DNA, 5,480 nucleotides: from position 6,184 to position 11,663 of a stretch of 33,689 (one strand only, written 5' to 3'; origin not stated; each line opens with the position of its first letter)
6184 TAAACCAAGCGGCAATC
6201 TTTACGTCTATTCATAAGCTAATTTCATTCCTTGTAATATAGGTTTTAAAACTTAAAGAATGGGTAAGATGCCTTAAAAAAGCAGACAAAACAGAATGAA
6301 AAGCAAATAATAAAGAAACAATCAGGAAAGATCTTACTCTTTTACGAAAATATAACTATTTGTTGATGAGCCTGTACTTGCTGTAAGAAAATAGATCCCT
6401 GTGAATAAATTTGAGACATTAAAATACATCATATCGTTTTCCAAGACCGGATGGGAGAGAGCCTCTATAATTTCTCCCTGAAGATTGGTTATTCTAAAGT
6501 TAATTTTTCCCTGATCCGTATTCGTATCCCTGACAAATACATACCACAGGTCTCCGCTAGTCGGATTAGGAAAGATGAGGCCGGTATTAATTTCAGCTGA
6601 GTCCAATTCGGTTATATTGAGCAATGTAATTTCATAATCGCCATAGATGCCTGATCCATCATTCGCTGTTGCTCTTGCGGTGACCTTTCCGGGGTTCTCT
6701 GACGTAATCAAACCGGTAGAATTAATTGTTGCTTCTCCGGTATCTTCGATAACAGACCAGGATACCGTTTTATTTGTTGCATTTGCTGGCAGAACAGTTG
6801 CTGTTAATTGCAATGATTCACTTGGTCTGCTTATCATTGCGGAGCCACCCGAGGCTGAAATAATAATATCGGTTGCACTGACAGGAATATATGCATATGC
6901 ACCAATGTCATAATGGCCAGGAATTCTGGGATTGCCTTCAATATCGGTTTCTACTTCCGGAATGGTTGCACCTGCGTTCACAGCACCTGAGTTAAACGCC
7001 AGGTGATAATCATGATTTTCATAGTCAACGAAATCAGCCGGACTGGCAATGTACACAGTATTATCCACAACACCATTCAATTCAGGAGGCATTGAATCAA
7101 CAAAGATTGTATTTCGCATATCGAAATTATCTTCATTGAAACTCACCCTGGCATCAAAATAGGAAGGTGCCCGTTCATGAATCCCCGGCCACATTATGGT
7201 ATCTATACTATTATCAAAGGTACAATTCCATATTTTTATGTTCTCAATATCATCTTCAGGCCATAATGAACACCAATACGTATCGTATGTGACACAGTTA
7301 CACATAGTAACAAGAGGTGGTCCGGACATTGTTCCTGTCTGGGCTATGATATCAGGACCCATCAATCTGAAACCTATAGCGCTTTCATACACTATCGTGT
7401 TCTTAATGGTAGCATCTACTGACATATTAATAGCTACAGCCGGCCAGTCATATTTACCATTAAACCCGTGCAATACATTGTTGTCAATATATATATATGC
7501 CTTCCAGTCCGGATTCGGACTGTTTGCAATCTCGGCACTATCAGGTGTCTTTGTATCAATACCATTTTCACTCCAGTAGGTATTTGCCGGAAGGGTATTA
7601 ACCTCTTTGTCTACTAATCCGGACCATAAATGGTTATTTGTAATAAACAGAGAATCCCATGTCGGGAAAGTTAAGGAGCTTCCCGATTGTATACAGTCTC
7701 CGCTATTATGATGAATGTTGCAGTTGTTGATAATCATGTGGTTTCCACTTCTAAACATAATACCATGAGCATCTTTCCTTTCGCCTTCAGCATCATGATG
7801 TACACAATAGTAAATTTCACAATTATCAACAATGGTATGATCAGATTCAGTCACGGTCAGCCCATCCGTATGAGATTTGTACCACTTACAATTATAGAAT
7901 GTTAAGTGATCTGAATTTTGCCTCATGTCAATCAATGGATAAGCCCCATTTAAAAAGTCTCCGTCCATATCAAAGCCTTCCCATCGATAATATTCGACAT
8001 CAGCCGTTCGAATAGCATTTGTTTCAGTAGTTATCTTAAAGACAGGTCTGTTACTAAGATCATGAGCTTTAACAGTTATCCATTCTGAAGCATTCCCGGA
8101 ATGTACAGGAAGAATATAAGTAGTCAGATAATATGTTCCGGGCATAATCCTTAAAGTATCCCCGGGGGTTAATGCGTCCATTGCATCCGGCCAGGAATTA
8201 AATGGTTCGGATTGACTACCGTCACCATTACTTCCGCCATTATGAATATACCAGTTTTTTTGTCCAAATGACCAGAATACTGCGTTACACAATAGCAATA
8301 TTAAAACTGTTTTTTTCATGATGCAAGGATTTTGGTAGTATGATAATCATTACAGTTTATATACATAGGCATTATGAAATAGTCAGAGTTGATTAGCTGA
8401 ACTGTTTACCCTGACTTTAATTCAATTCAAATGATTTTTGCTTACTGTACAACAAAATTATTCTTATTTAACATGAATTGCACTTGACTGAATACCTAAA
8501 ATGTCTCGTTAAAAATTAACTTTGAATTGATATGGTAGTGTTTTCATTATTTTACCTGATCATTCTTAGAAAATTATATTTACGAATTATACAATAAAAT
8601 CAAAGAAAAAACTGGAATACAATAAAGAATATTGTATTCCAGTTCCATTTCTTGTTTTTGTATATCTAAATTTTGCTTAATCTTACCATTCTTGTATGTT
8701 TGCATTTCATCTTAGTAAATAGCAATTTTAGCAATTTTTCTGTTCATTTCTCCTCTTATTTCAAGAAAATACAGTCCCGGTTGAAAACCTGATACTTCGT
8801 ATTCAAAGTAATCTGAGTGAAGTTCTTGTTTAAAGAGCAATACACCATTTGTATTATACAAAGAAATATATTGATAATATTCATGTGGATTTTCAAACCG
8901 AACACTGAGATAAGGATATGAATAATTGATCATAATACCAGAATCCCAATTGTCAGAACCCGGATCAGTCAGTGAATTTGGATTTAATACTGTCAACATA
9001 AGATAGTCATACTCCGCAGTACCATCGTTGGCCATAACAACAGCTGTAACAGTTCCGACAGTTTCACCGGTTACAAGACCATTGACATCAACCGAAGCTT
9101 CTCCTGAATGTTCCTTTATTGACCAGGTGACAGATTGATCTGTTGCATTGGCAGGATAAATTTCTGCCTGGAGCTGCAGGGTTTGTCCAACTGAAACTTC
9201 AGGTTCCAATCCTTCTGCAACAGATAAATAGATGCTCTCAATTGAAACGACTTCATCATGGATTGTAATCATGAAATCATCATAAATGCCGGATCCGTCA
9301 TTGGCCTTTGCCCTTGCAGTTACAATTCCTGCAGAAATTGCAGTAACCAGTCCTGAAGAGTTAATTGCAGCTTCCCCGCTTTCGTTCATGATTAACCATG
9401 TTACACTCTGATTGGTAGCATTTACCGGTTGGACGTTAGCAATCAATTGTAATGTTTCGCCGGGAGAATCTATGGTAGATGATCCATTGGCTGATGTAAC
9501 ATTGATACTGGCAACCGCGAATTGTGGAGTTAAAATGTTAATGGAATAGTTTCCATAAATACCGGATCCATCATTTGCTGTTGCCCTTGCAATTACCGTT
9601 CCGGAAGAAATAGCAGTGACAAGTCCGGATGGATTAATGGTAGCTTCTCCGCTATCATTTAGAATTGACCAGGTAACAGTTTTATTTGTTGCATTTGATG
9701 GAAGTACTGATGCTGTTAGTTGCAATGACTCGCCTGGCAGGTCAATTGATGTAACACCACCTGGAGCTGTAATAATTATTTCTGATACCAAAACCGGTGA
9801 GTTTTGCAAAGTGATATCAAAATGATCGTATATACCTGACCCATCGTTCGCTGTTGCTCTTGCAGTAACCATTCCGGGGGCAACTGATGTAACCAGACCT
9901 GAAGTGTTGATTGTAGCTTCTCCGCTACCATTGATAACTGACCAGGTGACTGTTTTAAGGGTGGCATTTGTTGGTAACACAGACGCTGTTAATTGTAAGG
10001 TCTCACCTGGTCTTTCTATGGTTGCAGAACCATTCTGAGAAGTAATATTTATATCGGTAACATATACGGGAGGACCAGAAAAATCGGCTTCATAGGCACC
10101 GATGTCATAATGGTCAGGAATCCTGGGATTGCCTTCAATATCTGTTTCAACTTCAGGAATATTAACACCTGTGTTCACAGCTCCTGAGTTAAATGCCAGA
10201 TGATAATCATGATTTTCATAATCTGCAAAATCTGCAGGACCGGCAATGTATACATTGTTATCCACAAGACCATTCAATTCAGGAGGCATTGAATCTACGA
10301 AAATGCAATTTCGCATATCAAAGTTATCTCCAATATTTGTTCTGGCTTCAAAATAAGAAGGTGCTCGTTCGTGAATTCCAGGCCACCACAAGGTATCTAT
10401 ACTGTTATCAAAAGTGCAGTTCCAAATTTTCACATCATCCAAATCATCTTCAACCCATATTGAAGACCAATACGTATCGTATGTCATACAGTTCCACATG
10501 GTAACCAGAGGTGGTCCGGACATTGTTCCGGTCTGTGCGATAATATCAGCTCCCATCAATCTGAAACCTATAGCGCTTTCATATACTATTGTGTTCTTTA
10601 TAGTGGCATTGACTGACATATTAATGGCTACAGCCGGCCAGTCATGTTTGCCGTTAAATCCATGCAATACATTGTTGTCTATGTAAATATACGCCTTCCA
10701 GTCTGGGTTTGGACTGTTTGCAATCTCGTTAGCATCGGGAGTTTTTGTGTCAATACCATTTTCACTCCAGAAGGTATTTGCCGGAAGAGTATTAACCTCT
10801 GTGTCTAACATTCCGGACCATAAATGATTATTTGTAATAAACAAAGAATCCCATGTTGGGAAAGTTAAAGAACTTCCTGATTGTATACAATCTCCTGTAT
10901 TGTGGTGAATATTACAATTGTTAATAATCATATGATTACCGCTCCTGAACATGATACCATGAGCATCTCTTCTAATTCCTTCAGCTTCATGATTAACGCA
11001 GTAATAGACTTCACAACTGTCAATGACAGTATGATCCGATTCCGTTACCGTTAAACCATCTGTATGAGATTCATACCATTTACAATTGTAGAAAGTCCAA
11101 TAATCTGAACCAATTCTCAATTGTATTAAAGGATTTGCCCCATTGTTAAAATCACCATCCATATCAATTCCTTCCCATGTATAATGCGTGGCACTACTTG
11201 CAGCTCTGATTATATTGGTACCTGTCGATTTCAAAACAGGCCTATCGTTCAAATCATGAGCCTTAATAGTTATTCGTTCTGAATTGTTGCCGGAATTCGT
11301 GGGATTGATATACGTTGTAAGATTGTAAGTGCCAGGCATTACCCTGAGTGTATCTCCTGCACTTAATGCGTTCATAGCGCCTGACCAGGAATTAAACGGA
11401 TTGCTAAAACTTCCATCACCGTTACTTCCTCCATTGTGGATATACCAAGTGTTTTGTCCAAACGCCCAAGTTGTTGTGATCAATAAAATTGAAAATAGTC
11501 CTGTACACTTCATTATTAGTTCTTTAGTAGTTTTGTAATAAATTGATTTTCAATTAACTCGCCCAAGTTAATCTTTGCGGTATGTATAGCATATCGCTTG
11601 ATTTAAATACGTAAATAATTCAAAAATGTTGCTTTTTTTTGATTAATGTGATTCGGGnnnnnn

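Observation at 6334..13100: Three tandem co-oriented paralogues of a secreted beta-helix enzyme with graded architecture, at the distal end of an EPS operon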

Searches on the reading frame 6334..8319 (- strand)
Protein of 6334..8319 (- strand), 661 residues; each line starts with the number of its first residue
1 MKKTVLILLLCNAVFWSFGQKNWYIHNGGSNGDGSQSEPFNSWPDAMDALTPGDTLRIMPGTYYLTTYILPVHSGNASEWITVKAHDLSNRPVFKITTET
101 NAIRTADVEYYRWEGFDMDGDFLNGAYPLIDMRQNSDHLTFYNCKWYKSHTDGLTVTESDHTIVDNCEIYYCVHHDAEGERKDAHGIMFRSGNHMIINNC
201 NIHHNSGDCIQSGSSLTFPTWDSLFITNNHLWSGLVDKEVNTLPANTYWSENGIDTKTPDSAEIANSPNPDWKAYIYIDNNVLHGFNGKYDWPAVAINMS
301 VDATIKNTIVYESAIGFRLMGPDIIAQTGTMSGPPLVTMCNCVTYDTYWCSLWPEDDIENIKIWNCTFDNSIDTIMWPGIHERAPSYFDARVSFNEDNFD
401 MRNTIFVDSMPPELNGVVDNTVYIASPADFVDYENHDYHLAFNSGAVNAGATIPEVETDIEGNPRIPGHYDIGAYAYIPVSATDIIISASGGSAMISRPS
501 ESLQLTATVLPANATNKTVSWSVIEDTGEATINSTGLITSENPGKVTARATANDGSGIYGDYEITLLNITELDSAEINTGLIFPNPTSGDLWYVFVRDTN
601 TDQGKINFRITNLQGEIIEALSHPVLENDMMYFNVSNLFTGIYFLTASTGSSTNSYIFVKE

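Call 3: search_protein_families(library=pfam, proteins=[window:6334-8319:-], max_evalue=0.1)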
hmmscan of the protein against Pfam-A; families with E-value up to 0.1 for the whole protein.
window:6334-8319:- (661 aa): 3 families
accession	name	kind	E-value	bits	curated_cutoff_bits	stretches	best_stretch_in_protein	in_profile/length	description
PF02368.24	Big_2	-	6.3e-11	42.5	22.8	1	499-556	16-72/79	Bacterial Ig-like domain (group 2)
PF13229.12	Beta_helix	-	5.9e-09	36.2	25.9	1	132-231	51-134/158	Right handed beta helix region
PF18962.6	Por_Secre_tail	-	1.6e-08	35.2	27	1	582-653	1-68/75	Secretion system C-terminal sorting domain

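Call 6: search_protein_families(library=ncbifam, proteins=[window:6334-8319:-], max_evalue=0.01)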
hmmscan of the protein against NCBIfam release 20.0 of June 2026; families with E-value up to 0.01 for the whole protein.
window:6334-8319:- (661 aa): 3 families
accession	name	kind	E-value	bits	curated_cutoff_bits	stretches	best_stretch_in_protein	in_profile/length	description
TIGR04183.1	Por_Secre_tail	domain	4.7e-06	26.5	23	1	582-660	1-71/72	T9SS type A sorting domain-containing protein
NF041518.1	choice_anch_Q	domain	1.6e-05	25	25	1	438-476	17-56/58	choice-of-anchor Q domain-containing protein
NF041899.1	pec_ly_PelN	equivalog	0.00015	20.7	740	1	4-69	10-75/437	pectate lyase PelN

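Call 55: search_protein_families(library=phrogs, proteins=[window:6334-8319:-], max_evalue=0.01)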
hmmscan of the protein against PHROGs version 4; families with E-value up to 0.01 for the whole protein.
window:6334-8319:- (661 aa): 9 families
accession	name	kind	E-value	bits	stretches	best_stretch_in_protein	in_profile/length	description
phrog_215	-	head and packaging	2.4e-10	41.1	1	499-556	237-294/491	structural protein with Ig domain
phrog_3575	-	tail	2.5e-09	37.6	1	487-565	384-458/461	major tail protein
phrog_341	-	tail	7.7e-09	36.8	1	500-558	82-140/154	major tail protein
phrog_10059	-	unknown function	1.3e-05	25.1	1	501-577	200-273/345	-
phrog_1280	-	other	2.8e-05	24.8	1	498-556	178-235/248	Ig domain containing protein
phrog_885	-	tail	5.8e-05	23.2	1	502-556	223-276/338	major tail protein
phrog_26622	-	tail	0.0012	18.4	1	483-557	336-407/691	tail fiber protein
phrog_88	-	tail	0.0015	18.9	1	496-553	232-288/291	major tail protein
phrog_41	-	tail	0.0092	16.6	0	499-556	174-233/245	major tail protein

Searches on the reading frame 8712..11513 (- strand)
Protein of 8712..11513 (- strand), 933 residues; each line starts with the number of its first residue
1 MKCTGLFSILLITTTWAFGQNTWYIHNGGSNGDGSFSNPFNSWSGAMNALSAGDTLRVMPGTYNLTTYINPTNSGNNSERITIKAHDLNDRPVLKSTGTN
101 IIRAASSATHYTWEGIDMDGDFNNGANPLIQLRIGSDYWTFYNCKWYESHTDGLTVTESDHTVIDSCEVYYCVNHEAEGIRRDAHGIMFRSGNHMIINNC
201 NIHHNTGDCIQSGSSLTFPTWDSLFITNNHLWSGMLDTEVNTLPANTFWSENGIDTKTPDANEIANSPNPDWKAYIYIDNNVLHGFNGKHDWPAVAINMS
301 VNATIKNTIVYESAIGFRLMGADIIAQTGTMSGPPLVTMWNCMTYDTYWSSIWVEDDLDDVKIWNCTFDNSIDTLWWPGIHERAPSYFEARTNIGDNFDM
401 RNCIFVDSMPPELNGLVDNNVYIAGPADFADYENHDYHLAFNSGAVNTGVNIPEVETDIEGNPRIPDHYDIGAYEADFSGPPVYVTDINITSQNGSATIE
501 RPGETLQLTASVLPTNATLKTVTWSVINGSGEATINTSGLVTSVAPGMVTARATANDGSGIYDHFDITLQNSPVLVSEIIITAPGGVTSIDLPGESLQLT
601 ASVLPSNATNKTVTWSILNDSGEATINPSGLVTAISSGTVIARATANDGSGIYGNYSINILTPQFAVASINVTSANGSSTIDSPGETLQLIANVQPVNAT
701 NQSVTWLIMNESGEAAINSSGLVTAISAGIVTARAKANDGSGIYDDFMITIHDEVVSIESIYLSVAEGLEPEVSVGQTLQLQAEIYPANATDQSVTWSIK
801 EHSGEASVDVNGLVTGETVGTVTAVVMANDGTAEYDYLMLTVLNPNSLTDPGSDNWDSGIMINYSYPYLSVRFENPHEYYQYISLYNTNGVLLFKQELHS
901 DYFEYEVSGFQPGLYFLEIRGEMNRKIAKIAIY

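Call 3: search_protein_families(library=pfam, proteins=[window:8712-11513:-], max_evalue=0.1)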
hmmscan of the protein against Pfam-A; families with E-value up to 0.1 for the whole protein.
window:8712-11513:- (933 aa): 4 families
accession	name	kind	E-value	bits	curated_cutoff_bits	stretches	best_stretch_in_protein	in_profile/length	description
PF02368.24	Big_2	-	4.7e-42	142.2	22.8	4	771-832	12-72/79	Bacterial Ig-like domain (group 2)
PF13229.12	Beta_helix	-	2.8e-07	30.7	25.9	1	135-234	52-137/158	Right handed beta helix region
PF18962.6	Por_Secre_tail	-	4.2e-05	24.2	27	1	870-932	11-75/75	Secretion system C-terminal sorting domain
PF02753.23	PapD_C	-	0.00013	22.6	22.8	0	593-623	32-60/63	Pili assembly chaperone PapD, C-terminal domain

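Call 6: search_protein_families(library=ncbifam, proteins=[window:8712-11513:-], max_evalue=0.01)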
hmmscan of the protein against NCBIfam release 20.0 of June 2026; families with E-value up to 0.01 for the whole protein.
window:8712-11513:- (933 aa): 3 families
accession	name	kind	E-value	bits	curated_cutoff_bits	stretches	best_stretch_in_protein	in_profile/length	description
NF041518.1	choice_anch_Q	domain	2.7e-06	27.5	25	1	437-476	17-57/58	choice-of-anchor Q domain-containing protein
NF002734.0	PRK02654.1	equivalog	0.00012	21.1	324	0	518-554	201-237/384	membrane protein insertase YidC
TIGR04183.1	Por_Secre_tail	domain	0.0049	16.8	23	1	880-929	21-68/72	T9SS type A sorting domain-containing protein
